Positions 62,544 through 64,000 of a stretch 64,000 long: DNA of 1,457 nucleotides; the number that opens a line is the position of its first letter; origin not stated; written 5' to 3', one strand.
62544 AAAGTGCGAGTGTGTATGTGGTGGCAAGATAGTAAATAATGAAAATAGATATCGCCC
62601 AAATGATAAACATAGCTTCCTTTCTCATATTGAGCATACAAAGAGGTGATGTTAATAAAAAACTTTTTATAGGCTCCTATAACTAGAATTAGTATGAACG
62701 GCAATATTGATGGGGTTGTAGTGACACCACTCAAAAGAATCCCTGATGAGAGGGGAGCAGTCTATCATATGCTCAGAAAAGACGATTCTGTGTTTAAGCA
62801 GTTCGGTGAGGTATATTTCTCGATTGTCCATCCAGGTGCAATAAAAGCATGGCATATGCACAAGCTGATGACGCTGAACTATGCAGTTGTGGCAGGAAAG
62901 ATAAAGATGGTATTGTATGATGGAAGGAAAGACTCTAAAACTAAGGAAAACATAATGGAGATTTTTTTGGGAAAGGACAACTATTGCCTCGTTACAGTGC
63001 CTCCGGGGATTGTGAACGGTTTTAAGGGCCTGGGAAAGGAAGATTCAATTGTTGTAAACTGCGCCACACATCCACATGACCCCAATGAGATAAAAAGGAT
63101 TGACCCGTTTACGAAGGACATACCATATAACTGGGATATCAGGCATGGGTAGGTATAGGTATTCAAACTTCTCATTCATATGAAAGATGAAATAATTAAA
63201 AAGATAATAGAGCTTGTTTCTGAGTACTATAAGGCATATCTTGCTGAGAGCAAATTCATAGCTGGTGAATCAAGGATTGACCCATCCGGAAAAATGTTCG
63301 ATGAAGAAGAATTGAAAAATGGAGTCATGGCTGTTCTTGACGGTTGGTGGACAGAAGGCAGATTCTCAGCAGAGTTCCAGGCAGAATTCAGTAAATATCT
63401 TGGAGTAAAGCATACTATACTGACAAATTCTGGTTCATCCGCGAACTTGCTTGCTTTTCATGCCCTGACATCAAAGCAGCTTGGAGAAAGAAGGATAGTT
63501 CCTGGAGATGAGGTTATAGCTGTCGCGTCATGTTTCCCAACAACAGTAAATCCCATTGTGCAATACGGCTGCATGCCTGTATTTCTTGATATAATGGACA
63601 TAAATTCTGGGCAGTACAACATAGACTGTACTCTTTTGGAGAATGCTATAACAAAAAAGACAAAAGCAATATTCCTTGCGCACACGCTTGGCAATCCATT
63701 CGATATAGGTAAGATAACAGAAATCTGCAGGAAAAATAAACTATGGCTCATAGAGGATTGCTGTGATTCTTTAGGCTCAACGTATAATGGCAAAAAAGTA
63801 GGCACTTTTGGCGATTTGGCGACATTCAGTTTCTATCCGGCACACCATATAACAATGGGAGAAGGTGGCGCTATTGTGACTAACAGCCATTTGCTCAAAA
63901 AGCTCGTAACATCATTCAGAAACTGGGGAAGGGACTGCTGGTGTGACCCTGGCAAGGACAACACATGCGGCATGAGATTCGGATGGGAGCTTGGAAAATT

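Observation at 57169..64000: CDP-3,6-dideoxyhexose (rfbF-rfbG-[SDR]-...-cupin-rfbH) module, a Salmonella/Yersinia O-antigen-type pathway, in an archaeon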

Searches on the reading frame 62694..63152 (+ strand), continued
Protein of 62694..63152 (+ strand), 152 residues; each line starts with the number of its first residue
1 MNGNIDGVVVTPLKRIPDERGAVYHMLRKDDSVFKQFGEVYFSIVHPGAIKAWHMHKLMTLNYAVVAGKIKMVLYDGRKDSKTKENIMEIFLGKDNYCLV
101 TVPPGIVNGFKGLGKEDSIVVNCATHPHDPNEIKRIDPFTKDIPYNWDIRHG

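Call 41: find_encoding_contigs(protein=P0210, flank=8000, max_places=1)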
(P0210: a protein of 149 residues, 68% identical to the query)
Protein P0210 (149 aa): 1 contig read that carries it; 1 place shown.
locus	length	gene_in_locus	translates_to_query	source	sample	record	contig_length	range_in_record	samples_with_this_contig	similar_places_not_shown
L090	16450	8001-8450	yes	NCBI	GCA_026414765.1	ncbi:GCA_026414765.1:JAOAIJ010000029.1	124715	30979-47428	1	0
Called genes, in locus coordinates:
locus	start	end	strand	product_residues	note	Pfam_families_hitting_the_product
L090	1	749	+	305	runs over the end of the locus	PF00389:2-Hacid_dh, PF02826:2-Hacid_dh_C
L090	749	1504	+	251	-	PF00459:Inositol_P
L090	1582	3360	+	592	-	-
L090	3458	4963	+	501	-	PF02310:B12-binding, PF04055:Radical_SAM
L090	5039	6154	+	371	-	PF01041:DegT_DnrJ_EryC1, PF01053:Cys_Met_Meta_PP (weak), PF00155:Aminotran_1_2, PF05889:SepSecS (faint)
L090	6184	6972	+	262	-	PF00483:NTP_transferase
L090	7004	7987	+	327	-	PF01370:Epimerase, PF02719:Polysacc_synt_2, PF04321:RmlD_sub_bind, PF05368:NmrA, PF08659:KR, PF01073:3Beta_HSD, PF07993:NAD_binding_4, PF16363:GDP_Man_Dehyd, +1 more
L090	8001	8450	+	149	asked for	PF00908:dTDP_sugar_isom (weak)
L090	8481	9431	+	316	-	PF00535:Glycos_transf_2, PF10111:Glyco_tranf_2_2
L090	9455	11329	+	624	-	PF13522:GATase_6, PF12481:DUF3700 (weak), PF13537:GATase_7, PF00733:Asn_synthase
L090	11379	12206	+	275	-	PF13489:Methyltransf_23, PF06325:PrmA (weak), PF13847:Methyltransf_31, PF08241:Methyltransf_11, PF08242:Methyltransf_12, PF13649:Methyltransf_25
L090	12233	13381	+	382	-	PF13439:Glyco_transf_4, PF13477:Glyco_trans_4_2 (weak), PF13579:Glyco_trans_4_4, PF00534:Glycos_transf_1, PF13692:Glyco_trans_1_4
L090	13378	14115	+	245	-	PF01522:Polysacc_deac_1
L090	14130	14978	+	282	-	PF13489:Methyltransf_23, PF08241:Methyltransf_11, PF08242:Methyltransf_12 (weak), PF13649:Methyltransf_25, PF13847:Methyltransf_31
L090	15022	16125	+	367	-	PF13439:Glyco_transf_4, PF00534:Glycos_transf_1, PF13692:Glyco_trans_1_4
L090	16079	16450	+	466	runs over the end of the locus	-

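Call 42: find_encoding_contigs(protein=P0242, flank=8000, max_places=1)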
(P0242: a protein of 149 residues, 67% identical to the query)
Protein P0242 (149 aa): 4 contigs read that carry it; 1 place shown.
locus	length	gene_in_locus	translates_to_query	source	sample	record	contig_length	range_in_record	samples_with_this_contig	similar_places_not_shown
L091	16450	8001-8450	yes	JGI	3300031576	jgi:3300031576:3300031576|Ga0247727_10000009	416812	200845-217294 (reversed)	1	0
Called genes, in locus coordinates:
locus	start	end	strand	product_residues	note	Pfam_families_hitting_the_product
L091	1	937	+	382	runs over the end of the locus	PF04055:Radical_SAM, PF13186:SPASM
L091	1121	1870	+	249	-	PF02348:CTP_transf_3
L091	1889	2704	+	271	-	PF01261:AP_endonuc_2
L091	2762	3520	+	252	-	PF00106:adh_short, PF13561:adh_short_C2, PF23441:SDR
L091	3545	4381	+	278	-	PF13578:Methyltransf_24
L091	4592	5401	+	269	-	PF01073:3Beta_HSD, PF01370:Epimerase, PF02719:Polysacc_synt_2, PF13460:NAD_binding_10, PF16363:GDP_Man_Dehyd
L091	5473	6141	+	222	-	PF00702:Hydrolase, PF12710:HAD, PF13419:HAD_2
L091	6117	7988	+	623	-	-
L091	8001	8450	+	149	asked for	PF00908:dTDP_sugar_isom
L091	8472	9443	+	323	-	PF01073:3Beta_HSD, PF01370:Epimerase, PF04321:RmlD_sub_bind, PF05368:NmrA, PF07993:NAD_binding_4, PF13460:NAD_binding_10, PF16363:GDP_Man_Dehyd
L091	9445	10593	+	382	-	PF13477:Glyco_trans_4_2, PF13439:Glyco_transf_4, PF13579:Glyco_trans_4_4, PF20706:GT4-conflict, PF00534:Glycos_transf_1, PF13692:Glyco_trans_1_4, PF13524:Glyco_trans_1_2 (weak)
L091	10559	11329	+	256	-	PF13641:Glyco_tranf_2_3, PF00535:Glycos_transf_2, PF10111:Glyco_tranf_2_2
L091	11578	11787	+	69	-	-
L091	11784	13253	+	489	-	-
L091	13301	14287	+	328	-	PF01073:3Beta_HSD, PF01370:Epimerase, PF02719:Polysacc_synt_2 (faint), PF04321:RmlD_sub_bind, PF05368:NmrA, PF13460:NAD_binding_10, PF16363:GDP_Man_Dehyd, PF07993:NAD_binding_4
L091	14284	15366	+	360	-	PF00953:Glycos_transf_4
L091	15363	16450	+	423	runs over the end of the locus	PF04932:Wzy_C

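Call 62: find_homologous_proteins(query=L001:19438-20349:-, max_evalue=1e-60)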
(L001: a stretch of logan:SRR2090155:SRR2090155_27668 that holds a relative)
Query L001:19438-20349:- (303 aa): 38 proteins with E <= 1e-60 among 8000 candidates.
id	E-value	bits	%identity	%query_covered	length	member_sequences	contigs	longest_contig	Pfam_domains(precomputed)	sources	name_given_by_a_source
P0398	5.3e-196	668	100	100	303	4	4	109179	PF10111.15,PF13641.13,PF00535.33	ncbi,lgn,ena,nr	ncbi:polyprenol monophosphomannose synthase [Candidatus Woesearchaeota archaeon]|nr:polyprenol monop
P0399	1.6e-128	446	64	99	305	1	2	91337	PF10111.15,PF13641.13,PF00535.33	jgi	-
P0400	2.2e-128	446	66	99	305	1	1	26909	PF13641.13,PF00535.33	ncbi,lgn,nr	ncbi:polyprenol monophosphomannose synthase [Candidatus Woesearchaeota archaeon]|nr:polyprenol monop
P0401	1.8e-123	430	63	100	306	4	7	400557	PF10111.15,PF13641.13,PF00535.33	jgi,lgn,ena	jgi:dolichol-phosphate mannosyltransferase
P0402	2.5e-123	429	63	100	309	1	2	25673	PF10111.15,PF13641.13,PF00535.33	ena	-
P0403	2.5e-123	429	61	100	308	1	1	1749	PF13641.13,PF00535.33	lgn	-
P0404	6.4e-123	428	62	99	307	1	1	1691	PF10111.15,PF13641.13,PF00535.33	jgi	-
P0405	9.5e-123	427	62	100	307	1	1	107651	PF13641.13,PF00535.33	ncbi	-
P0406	2.0e-121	423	61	100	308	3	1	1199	PF10111.15,PF13641.13,PF00535.33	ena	-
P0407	2.1e-121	423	60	100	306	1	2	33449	PF13641.13,PF00535.33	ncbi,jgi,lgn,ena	-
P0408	2.7e-121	422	61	100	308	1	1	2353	PF10111.15,PF13641.13,PF00535.33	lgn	-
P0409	7.1e-121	421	61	100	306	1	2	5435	PF00535.33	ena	-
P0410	2.4e-120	419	61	100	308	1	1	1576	PF13641.13,PF00535.33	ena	-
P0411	1.1e-119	417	62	99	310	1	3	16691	PF10111.15,PF00535.33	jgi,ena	-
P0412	6.3e-119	415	61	99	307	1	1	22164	PF10111.15,PF13641.13,PF00535.33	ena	-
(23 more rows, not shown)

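Call 63: find_encoding_contigs(protein=P0398, flank=10000, max_places=4)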
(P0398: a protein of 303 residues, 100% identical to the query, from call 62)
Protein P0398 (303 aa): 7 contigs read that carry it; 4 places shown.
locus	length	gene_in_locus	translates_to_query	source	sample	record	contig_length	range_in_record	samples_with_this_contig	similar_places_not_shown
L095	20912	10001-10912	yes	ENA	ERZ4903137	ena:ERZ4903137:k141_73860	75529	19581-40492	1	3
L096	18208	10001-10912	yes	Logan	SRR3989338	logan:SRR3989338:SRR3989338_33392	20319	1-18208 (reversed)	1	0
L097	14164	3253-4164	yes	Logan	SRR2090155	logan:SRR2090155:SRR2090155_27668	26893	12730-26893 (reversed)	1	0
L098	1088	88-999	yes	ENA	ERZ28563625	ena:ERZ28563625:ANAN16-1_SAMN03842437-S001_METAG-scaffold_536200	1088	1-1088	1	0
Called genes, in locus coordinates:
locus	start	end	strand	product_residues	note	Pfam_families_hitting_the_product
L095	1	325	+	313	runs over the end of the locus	PF01073:3Beta_HSD, PF01370:Epimerase, PF02719:Polysacc_synt_2, PF04321:RmlD_sub_bind, PF07993:NAD_binding_4, PF13460:NAD_binding_10, PF16363:GDP_Man_Dehyd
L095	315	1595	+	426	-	PF03721:UDPG_MGDP_dh_N, PF00984:UDPG_MGDP_dh, PF03720:UDPG_MGDP_dh_C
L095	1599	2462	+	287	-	PF00535:Glycos_transf_2, PF10111:Glyco_tranf_2_2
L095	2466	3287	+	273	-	PF01522:Polysacc_deac_1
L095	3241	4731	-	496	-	PF02310:B12-binding, PF04055:Radical_SAM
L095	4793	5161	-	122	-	PF14251:PterinBD-DUF4346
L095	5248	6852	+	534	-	PF13231:PMT_2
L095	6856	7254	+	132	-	-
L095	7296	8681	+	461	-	PF00881:Nitroreductase, PF14512:TM1586_NiRdase (weak), PF00881:Nitroreductase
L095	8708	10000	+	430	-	PF03721:UDPG_MGDP_dh_N, PF03807:F420_oxidored (faint), PF00984:UDPG_MGDP_dh, PF03720:UDPG_MGDP_dh_C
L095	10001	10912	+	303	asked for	PF00535:Glycos_transf_2, PF10111:Glyco_tranf_2_2 (weak), PF13641:Glyco_tranf_2_3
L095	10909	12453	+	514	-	-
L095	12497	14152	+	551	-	PF02366:PMT, PF13231:PMT_2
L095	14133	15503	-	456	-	PF03062:MBOAT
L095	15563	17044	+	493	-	PF13472:Lipase_GDSL_2 (weak), PF14559:TPR_19 (faint), PF00515:TPR_1 (faint), PF07719:TPR_2 (faint), PF13181:TPR_8 (faint), PF13424:TPR_12 (faint), PF13428:TPR_14 (faint), PF13431:TPR_17 (faint), +1 more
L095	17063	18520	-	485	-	PF01943:Polysacc_synt, PF13440:Polysacc_synt_3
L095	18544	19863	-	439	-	PF01041:DegT_DnrJ_EryC1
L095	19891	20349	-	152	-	PF00908:dTDP_sugar_isom, PF14667:Polysacc_synt_C (weak)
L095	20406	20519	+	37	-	-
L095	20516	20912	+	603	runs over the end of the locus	PF26626:DUF8201 (weak), PF02366:PMT (weak), PF13231:PMT_2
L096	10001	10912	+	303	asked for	PF00535:Glycos_transf_2, PF10111:Glyco_tranf_2_2 (weak), PF13641:Glyco_tranf_2_3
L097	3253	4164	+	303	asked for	PF00535:Glycos_transf_2, PF10111:Glyco_tranf_2_2 (weak), PF13641:Glyco_tranf_2_3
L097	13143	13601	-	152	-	PF00908:dTDP_sugar_isom, PF14667:Polysacc_synt_C (weak)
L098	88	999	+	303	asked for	PF00535:Glycos_transf_2, PF10111:Glyco_tranf_2_2 (weak), PF13641:Glyco_tranf_2_3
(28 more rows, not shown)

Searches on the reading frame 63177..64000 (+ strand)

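Call 6: search_protein_families(library=ncbifam, proteins=[window:63177-64000:+], max_evalue=0.001)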
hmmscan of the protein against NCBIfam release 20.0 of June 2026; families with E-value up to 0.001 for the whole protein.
window:63177-64000:+ (274 aa): 14 families
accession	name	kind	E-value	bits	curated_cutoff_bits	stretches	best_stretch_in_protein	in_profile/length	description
NF011936.0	PRK15407.1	equivalog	9e-128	426.7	423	1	3-274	6-274/440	lipopolysaccharide biosynthesis protein RfbH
TIGR03588.1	PseC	equivalog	2.9e-40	138.3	423.5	1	42-251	10-214/380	UDP-4-amino-4,6-dideoxy-N-acetyl-beta-L-altrosamine transaminase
NF008687.0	PRK11706.1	equivalog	2.2e-36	125.4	375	1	59-241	28-199/375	dTDP-4-amino-4,6-dideoxygalactose transaminase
TIGR04181.1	NHT_00031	hypoth_equivalog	5.4e-36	124.2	420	1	43-242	10-215/359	LegC family aminotransferase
TIGR02379.1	ECA_wecE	subfamily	1.3e-31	109.8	434.85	1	59-244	28-203/376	dTDP-4-amino-4,6-dideoxy-D-glucose transaminase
NF008658.2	PRK11658.1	equivalog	8.9e-31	106.9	631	1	41-248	12-207/379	UDP-4-amino-4-deoxy-L-arabinose aminotransferase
TIGR04427.1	PLP_DesI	equivalog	3.5e-24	85.6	650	1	40-254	28-231/390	dTDP-4-dehydro-6-deoxyglucose aminotransferase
NF004770.0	PRK06108.1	subfamily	3.3e-10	39.4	422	1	66-194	85-209/396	pyridoxal phosphate-dependent aminotransferase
NF004975.0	PRK06348.1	equivalog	2.1e-06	27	549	1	107-228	110-230/384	pyridoxal phosphate-dependent aminotransferase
NF005816.0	PRK07682.1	equivalog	1.7e-05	23.6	620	1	66-170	70-172/390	aminotransferase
NF005817.0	PRK07683.1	equivalog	2.1e-05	23.4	575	1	107-174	109-173/387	aminotransferase A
NF006488.0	PRK08912.1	equivalog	3e-05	23.1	498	1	106-196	107-188/387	aminotransferase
NF004650.0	PRK05994.1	equivalog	4.5e-05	22.4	667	1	80-203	81-191/427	O-acetylhomoserine aminocarboxypropyltransferase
NF006096.0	PRK08248.1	equivalog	0.00051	18.8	726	1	110-214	103-203/431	homocysteine synthase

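Call 7: search_protein_families(library=pfam, proteins=[window:63177-64000:+], max_evalue=0.001)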
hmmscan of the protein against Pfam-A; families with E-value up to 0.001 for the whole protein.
window:63177-64000:+ (274 aa): 3 families
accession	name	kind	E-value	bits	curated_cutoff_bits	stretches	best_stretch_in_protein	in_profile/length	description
PF01041.23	DegT_DnrJ_EryC1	-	1.4e-66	225.7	19.8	1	43-253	4-204/360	DegT/DnrJ/EryC1/StrS aminotransferase family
PF00266.25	Aminotran_5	-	0.00038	20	21.5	1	76-201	57-182/371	Aminotransferase class-V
PF01212.27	Beta_elim_lyase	-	0.0005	19.9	27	1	64-195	34-169/288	Beta-eliminating lyase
